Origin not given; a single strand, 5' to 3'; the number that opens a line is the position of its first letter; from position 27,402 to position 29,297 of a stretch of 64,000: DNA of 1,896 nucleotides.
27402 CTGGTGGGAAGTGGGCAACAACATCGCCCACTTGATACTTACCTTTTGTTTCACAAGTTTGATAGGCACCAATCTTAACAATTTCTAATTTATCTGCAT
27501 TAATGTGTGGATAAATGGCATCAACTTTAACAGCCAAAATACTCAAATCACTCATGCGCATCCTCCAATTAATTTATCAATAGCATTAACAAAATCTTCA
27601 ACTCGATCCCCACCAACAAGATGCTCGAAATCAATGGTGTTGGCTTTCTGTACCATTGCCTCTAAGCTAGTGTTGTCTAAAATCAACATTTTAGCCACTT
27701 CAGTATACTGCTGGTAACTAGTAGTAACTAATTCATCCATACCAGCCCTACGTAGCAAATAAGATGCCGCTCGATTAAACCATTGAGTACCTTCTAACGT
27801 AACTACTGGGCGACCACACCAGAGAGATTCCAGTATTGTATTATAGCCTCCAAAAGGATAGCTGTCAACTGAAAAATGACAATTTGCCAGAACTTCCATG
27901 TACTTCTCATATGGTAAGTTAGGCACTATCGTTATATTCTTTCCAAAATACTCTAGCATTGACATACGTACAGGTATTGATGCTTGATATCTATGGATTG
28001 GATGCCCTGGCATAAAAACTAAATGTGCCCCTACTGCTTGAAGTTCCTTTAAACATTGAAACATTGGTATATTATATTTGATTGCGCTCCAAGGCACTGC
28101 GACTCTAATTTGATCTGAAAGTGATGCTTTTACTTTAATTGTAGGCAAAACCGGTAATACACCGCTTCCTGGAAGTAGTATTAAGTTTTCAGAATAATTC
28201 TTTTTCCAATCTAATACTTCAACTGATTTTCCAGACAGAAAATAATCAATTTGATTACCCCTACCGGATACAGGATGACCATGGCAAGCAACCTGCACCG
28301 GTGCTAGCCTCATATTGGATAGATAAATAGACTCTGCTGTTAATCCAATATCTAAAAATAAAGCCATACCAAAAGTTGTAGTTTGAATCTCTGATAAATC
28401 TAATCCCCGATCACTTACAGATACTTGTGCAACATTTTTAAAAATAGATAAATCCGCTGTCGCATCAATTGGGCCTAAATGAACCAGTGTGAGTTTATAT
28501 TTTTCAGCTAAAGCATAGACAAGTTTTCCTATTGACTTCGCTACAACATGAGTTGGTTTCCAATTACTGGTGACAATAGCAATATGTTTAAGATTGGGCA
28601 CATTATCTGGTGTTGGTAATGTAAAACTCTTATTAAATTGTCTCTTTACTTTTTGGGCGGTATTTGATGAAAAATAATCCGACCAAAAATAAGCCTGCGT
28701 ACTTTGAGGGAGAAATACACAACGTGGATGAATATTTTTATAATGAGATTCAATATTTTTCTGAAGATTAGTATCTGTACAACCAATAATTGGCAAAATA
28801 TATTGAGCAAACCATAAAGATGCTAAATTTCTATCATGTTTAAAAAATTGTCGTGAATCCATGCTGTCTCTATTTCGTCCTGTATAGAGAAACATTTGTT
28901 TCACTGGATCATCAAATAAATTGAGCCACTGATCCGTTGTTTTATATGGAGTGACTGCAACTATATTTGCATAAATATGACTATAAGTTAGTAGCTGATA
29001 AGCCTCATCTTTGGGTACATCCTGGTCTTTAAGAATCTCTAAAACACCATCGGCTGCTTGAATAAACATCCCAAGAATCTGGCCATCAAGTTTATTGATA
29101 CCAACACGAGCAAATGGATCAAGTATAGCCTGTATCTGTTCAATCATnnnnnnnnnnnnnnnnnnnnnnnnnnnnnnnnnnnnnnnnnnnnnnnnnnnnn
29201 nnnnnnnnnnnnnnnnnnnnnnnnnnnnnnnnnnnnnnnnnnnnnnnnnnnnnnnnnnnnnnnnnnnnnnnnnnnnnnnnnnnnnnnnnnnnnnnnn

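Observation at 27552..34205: Glycosylation module: two OGT-like GT41 glycosyltransferases, a sugar C-methyltransferase-like enzyme and Cys-rich proteins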

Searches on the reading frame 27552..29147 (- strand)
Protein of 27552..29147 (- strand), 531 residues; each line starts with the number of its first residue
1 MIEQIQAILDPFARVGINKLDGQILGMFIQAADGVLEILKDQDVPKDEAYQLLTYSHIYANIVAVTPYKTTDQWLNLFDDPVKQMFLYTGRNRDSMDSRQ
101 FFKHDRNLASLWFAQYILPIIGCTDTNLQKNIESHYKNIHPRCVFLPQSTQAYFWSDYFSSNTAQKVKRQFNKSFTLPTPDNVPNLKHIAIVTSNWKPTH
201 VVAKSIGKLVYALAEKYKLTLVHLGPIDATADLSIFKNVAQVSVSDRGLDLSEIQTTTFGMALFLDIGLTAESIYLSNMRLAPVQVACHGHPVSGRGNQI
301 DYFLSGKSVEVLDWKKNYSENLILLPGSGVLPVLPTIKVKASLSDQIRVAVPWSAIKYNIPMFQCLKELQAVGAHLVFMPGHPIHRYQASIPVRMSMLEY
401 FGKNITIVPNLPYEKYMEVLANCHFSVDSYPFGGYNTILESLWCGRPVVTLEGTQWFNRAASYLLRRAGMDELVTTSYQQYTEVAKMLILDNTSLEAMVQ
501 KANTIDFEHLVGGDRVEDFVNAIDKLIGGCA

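Call 3: search_protein_families(library=pfam, proteins=[window:27552-29147:-], max_evalue=0.1)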
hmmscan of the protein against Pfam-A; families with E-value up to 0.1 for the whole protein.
window:27552-29147:- (531 aa): 3 families
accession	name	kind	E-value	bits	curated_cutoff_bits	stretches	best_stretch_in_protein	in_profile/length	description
PF13844.12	Glyco_transf_41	-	9.7e-11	41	25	1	433-502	455-524/543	Glycosyl transferase family 41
PF02350.25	Epimerase_2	-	0.00081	18.8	30.6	1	362-499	203-327/347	UDP-N-acetylglucosamine 2-epimerase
PF09564.16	RE_NgoBV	-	0.063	13.2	25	0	337-378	157-198/238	NgoBV restriction endonuclease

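Call 4: search_protein_families(library=phrogs, proteins=[window:27552-29147:-], max_evalue=0.01)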
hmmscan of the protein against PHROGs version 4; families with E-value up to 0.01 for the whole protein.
window:27552-29147:- (531 aa): 0 families

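Call 6: search_protein_families(library=ncbifam, proteins=[window:27552-29147:-], max_evalue=0.1)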
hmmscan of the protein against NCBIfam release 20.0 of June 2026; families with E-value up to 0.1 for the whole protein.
window:27552-29147:- (531 aa): 1 family
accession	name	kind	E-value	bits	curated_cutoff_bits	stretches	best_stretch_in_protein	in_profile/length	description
NF049992.1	NGTferase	equivalog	3.9e-22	78.6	1000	1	210-489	283-571/614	UDP-glucose:protein N-beta-glucosyltransferase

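Call 12: search_solved_structures(query=window:27552-29147:-, max_evalue=0.01, show_alignments=2)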
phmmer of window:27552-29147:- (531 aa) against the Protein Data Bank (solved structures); distinct sequences matched with E-value up to 0.01: 23.
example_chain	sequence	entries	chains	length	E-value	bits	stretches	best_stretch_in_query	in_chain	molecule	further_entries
8p0q_A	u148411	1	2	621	1.7e-17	66.5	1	261-489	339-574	Adhesin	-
8p0o_A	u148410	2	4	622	1.7e-17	66.5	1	261-489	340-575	Adhesin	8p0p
3q3e_A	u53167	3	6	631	2e-17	66.3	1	257-489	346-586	HMW1C-like glycosyltransferase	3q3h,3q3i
8j30_A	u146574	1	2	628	3.1e-17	65.7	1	257-489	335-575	UDP-glucose:protein N-beta-glucosyltransferase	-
5djs_A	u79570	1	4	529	4.7e-12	48.6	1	402-491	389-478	Tetratricopeptide TPR_2 repeat protein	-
7y4i_A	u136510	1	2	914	7.6e-08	34.7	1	279-498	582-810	Probable UDP-N-acetylglucosamine--peptide N-acetylglucosaminyltransferase SPINDLY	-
8dtf_A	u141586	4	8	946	9.1e-08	34.4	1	280-497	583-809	Probable UDP-N-acetylglucosamine--peptide N-acetylglucosaminyltransferase SPINDLY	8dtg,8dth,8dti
2vsn_A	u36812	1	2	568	1.2e-07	34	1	280-501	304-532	XCOGT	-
2jlb_A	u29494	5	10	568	1.3e-07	34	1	280-501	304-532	XCC0866 | XCOGT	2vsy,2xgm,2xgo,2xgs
5a01_A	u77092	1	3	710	7.3e-07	31.4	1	427-498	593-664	O-GLYCOSYLTRANSFERASE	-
6q4m_A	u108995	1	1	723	1.3e-05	27.3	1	409-491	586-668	UDP-N-acetylglucosamine--peptide N-acetylglucosaminyltransferase 110 kDa subunit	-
5hgv_A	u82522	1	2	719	2.1e-05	26.6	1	409-491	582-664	UDP-N-acetylglucosamine--peptide N-acetylglucosaminyltransferase 110 kDa subunit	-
5npr_A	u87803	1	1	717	2.2e-05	26.6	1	409-491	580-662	UDP-N-acetylglucosamine--peptide N-acetylglucosaminyltransferase 110 kDa subunit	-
5nps_A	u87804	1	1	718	2.2e-05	26.6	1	409-491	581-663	UDP-N-acetylglucosamine--peptide N-acetylglucosaminyltransferase 110 kDa subunit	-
6ibo_A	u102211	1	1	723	2.2e-05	26.6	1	409-491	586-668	UDP-N-acetylglucosamine--peptide N-acetylglucosaminyltransferase 110 kDa subunit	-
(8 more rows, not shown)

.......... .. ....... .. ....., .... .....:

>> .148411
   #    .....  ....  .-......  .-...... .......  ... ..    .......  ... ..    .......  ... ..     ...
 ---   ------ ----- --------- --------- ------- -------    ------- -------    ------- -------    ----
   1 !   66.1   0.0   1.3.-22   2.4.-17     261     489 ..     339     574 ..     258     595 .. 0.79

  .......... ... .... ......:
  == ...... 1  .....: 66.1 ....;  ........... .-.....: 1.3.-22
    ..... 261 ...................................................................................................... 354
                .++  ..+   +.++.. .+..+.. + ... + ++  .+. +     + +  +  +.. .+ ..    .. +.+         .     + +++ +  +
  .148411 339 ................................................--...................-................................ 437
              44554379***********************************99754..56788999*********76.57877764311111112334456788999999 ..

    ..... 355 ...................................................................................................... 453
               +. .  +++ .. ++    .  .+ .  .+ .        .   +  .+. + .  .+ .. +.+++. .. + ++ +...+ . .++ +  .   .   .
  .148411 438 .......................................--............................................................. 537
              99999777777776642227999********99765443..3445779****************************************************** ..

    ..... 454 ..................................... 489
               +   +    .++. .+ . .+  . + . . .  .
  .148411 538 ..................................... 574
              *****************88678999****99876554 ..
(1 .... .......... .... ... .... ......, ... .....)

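Call 68: search_protein_families(library=padloc, proteins=[window:27552-29147:-], max_evalue=0.01)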
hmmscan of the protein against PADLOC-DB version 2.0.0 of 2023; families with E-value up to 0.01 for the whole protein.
window:27552-29147:- (531 aa): 1 family
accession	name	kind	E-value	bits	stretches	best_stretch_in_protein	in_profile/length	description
PDLC03532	REase_II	-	0.0024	15.6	1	337-394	159-214/243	Type II restriction enzyme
